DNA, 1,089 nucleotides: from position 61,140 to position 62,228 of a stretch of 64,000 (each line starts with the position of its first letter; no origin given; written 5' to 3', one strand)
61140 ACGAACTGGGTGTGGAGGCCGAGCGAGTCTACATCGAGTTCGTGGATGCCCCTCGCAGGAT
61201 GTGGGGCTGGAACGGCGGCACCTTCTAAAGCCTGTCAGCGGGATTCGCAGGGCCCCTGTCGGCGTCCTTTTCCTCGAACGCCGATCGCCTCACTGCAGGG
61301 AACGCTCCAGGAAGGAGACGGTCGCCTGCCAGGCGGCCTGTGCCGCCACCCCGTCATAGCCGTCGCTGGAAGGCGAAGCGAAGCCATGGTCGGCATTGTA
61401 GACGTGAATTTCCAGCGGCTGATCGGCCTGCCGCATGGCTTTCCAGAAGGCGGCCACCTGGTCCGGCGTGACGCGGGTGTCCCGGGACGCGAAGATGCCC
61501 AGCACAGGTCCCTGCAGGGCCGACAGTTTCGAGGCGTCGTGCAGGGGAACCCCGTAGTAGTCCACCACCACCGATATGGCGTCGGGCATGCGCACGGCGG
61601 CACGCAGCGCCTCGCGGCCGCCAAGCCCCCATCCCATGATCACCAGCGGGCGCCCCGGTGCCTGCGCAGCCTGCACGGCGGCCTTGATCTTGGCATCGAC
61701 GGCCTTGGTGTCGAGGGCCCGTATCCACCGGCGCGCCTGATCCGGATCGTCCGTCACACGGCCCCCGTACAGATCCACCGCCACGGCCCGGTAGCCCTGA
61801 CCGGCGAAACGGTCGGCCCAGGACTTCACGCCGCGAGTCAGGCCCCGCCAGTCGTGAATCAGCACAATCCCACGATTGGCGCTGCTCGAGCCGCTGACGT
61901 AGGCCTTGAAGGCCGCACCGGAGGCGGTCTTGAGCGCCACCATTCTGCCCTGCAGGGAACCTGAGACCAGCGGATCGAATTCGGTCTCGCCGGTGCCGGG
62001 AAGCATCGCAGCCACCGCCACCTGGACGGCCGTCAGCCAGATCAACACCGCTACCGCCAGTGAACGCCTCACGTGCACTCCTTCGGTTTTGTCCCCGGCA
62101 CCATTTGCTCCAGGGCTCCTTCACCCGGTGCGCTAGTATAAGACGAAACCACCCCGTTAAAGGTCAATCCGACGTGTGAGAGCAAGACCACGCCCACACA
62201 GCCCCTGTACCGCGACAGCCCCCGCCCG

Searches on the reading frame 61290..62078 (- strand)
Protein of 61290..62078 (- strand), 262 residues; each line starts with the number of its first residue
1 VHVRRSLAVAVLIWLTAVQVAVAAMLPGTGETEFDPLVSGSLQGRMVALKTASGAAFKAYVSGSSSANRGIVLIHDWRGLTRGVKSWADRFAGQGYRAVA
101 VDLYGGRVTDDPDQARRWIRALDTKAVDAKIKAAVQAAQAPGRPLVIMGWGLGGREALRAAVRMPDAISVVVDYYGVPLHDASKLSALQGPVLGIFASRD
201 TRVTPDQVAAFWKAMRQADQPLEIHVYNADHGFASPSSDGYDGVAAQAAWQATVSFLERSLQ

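Call 48: search_protein_families(library=pfam, proteins=[window:61290-62078:-], max_evalue=0.001)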
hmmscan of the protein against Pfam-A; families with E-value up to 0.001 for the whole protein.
window:61290-62078:- (262 aa): 6 families
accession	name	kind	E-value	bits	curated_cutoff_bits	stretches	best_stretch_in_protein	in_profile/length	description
PF01738.24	DLH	-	6.6e-37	127.6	21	1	57-259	1-215/217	Dienelactone hydrolase family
PF12740.14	PETase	-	4.2e-08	33.4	28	1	50-237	36-217/263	PET hydrolase-like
PF00326.27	Peptidase_S9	-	1.5e-07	31.6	22.6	1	182-251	138-206/213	Prolyl oligopeptidase family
PF12146.15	Hydrolase_4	-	2.8e-05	24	27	1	72-170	8-103/239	Serine aminopeptidase, S33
PF20408.4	Abhydrolase_11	-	4.9e-05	23.6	27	1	127-242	60-176/193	Alpha/beta hydrolase domain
PF12697.13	Abhydrolase_6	-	0.00022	22.4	26.3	1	71-253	1-143/217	Alpha/beta hydrolase family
